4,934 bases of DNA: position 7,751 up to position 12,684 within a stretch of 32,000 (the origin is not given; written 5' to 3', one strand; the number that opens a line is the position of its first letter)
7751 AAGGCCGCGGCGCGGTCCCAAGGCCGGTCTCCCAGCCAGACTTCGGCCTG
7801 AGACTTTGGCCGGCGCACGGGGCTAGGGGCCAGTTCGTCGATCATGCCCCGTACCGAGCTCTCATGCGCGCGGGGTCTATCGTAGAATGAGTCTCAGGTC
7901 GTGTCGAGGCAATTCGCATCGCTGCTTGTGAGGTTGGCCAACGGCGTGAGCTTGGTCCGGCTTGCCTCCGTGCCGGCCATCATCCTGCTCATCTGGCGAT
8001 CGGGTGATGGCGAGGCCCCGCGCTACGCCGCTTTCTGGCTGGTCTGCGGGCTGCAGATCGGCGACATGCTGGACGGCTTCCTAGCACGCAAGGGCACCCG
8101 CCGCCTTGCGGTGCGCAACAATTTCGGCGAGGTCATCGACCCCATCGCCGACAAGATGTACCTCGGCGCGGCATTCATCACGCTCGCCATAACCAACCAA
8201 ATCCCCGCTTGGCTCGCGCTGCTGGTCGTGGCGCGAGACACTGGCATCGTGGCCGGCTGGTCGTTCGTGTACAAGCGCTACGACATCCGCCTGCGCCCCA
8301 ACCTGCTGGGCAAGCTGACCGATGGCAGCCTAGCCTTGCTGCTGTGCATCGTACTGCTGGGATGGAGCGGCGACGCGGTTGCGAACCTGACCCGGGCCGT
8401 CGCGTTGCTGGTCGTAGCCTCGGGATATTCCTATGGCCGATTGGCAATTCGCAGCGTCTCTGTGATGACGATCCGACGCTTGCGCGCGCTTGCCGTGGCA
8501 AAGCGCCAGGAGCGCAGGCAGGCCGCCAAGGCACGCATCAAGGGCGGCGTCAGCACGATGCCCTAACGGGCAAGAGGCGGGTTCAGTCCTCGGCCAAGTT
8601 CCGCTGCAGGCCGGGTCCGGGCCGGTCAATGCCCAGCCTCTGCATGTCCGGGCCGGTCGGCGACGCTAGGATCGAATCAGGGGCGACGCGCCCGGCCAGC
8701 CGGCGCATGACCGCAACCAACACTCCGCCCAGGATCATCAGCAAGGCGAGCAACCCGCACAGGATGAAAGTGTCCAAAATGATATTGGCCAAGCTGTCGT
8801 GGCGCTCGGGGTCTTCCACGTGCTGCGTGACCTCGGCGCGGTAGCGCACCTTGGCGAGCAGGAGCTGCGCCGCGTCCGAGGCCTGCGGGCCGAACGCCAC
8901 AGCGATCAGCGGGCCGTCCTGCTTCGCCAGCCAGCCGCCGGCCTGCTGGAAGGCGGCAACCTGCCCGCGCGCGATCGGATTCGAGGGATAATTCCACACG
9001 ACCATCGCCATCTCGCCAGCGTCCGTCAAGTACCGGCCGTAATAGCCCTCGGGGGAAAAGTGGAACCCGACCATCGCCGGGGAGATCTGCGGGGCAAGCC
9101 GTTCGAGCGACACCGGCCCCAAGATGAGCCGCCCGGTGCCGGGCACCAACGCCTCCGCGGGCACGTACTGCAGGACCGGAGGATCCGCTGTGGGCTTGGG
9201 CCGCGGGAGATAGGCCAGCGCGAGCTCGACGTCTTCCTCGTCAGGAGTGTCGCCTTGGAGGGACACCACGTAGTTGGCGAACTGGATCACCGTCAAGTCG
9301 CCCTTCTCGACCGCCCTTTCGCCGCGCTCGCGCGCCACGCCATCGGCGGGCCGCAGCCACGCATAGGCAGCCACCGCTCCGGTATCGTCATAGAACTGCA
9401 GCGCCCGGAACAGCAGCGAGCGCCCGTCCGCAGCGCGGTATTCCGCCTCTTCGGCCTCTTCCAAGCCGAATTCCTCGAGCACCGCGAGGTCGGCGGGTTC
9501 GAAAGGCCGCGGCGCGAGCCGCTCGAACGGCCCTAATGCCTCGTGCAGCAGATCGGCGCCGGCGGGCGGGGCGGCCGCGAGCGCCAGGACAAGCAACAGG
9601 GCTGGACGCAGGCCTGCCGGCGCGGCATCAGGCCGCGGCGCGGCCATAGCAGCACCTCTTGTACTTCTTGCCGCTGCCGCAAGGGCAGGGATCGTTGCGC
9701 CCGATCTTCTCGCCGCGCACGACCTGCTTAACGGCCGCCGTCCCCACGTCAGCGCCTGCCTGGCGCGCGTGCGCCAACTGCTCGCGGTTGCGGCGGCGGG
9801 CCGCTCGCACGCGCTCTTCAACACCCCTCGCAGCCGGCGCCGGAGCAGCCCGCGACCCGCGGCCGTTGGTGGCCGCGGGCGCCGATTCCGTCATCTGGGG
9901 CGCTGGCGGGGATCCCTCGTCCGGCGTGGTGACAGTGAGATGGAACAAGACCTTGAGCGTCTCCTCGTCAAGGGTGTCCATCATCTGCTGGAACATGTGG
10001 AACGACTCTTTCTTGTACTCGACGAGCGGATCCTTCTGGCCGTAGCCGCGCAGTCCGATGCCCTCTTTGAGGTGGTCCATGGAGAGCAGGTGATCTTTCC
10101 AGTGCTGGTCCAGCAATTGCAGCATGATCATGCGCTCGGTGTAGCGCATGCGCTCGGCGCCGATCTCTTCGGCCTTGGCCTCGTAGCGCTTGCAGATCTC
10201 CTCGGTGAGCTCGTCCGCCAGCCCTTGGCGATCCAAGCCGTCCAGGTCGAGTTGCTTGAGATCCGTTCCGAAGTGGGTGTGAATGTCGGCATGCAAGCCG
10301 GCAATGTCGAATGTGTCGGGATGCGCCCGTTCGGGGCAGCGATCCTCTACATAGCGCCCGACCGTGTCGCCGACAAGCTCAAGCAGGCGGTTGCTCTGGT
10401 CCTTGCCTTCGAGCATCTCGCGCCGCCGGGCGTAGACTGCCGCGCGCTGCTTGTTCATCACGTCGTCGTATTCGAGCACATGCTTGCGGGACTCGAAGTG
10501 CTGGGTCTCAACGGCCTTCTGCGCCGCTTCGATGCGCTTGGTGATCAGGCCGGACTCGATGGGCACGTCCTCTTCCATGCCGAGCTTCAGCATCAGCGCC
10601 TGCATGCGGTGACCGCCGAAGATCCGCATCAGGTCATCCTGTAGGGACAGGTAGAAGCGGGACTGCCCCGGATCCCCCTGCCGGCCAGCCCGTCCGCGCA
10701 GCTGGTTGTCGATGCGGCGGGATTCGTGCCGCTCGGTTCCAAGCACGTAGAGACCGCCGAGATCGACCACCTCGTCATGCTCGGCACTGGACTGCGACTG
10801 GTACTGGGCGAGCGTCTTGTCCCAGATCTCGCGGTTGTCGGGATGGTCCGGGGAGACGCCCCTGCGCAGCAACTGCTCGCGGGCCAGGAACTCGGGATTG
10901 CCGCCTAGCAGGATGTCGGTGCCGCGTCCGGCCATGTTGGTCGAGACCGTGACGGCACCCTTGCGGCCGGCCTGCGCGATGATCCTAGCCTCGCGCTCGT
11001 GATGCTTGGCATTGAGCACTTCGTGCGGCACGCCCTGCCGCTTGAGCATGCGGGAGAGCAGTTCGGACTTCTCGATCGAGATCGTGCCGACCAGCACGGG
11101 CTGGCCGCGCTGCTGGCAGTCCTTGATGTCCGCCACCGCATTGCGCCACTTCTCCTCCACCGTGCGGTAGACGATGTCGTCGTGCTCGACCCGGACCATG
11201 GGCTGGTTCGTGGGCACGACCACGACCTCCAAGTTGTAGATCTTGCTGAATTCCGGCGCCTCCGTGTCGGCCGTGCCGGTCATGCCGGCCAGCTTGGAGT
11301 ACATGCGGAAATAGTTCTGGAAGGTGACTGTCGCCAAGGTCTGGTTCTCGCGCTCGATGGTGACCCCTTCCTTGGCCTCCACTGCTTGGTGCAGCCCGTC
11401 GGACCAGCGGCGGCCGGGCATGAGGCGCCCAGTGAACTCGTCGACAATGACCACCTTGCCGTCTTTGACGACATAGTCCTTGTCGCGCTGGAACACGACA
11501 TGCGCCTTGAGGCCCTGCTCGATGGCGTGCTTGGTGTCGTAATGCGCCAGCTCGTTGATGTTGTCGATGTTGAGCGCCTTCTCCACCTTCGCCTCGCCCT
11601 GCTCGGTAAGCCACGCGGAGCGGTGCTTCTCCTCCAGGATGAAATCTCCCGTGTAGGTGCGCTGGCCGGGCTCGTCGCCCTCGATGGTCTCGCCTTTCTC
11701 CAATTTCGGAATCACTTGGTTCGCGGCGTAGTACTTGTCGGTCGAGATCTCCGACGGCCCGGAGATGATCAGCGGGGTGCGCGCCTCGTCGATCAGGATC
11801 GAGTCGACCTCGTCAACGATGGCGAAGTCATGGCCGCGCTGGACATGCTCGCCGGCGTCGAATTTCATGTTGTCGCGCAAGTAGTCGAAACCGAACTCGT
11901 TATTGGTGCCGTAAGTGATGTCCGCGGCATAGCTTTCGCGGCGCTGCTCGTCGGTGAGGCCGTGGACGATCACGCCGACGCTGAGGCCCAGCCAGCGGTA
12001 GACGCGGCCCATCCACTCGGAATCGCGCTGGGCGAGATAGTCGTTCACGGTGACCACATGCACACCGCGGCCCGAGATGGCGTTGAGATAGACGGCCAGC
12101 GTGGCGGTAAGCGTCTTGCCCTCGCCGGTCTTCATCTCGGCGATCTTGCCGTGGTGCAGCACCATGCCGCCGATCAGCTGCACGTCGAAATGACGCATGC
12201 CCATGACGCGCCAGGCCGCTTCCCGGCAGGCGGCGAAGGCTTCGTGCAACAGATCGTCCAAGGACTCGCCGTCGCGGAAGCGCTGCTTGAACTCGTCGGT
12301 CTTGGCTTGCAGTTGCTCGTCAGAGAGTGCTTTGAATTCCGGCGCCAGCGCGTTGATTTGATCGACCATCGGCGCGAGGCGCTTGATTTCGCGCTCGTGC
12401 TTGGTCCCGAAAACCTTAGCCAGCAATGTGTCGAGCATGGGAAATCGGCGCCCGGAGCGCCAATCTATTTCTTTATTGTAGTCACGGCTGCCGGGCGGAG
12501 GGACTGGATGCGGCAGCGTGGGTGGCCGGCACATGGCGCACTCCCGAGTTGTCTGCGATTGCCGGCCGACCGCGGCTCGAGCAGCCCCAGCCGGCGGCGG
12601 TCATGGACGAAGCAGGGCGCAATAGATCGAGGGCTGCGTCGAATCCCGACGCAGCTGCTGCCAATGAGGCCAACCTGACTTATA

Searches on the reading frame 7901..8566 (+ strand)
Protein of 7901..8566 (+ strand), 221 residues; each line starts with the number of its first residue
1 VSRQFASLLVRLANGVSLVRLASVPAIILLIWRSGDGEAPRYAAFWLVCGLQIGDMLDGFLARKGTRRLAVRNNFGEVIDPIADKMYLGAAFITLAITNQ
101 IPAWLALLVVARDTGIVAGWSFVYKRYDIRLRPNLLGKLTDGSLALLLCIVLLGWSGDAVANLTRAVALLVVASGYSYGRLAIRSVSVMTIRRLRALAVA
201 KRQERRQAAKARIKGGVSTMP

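Call 12: search_protein_families(library=pfam, proteins=[window:7901-8566:+])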
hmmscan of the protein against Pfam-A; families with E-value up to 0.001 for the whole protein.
window:7901-8566:+ (221 aa): 1 family
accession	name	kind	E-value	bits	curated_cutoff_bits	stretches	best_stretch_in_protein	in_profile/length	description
PF01066.26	CDP-OH_P_transf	-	2.5e-22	80.3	22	1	12-169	3-147/152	CDP-alcohol phosphatidyltransferase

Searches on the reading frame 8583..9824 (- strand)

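Call 12: search_protein_families(library=pfam, proteins=[window:8583-9824:-])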
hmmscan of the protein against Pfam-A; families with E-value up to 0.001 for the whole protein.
window:8583-9824:- (413 aa): 1 family
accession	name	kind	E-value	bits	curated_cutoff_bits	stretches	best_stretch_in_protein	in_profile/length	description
PF20244.3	DUF6599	-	2.9e-05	24.2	27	1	115-279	28-185/186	Family of unknown function (DUF6599)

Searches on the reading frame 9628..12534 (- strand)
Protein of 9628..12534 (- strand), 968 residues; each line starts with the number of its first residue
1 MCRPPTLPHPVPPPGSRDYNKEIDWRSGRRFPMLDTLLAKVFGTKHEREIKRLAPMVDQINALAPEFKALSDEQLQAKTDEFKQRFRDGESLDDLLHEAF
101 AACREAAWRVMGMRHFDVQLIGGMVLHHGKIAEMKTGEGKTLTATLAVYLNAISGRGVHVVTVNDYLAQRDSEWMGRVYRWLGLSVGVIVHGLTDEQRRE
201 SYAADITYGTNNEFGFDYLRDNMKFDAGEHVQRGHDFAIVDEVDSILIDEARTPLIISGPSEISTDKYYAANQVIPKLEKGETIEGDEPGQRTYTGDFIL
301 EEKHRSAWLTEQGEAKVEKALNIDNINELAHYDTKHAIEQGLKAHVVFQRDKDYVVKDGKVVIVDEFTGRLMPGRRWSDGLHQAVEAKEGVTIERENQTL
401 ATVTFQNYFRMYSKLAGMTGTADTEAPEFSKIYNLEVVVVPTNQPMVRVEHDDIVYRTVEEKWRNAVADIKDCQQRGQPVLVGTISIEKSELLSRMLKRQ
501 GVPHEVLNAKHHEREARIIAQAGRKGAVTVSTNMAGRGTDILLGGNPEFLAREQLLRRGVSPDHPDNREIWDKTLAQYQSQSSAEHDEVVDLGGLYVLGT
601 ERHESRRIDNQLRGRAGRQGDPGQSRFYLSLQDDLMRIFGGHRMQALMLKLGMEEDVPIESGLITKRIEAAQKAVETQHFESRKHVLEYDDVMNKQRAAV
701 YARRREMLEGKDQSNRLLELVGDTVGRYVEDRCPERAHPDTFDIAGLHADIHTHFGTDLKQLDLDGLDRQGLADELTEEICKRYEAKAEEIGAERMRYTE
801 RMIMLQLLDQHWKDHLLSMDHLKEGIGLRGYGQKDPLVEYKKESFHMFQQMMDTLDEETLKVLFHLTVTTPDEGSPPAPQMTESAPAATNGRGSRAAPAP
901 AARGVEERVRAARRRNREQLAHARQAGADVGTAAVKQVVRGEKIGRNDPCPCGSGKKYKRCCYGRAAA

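Call 12: search_protein_families(library=pfam, proteins=[window:9628-12534:-])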
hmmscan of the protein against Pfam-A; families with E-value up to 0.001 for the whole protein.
window:9628-12534:- (968 aa): 6 families
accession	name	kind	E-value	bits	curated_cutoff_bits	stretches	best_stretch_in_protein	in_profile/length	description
PF07517.20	SecA_DEAD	-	2.8e-134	447.3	24.6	1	39-429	2-289/290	SecA DEAD-like domain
PF21090.3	P-loop_SecA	-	7.3e-94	313.6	27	1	445-656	1-205/205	SecA P-loop domain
PF07516.18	SecA_SW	-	1.1e-68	231.7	26.7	1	658-866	1-199/200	SecA Wing and Scaffold domain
PF01043.26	SecA_PP_bind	-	2.1e-39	134.9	23.5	1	264-386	2-110/110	SecA preprotein cross-linking domain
PF02810.21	SEC-C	-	5.1e-09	36.3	20.4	1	946-963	1-18/19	SEC-C motif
PF00270.35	DEAD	-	7e-05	23.1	26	1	131-248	18-131/167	DEAD/DEAH box helicase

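Call 18: find_encoding_contigs(protein=window:9628-12534:-, flank=10000, max_places=6)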
Protein window:9628-12534:- (968 aa): no gene with exactly this product is on record in the collection.
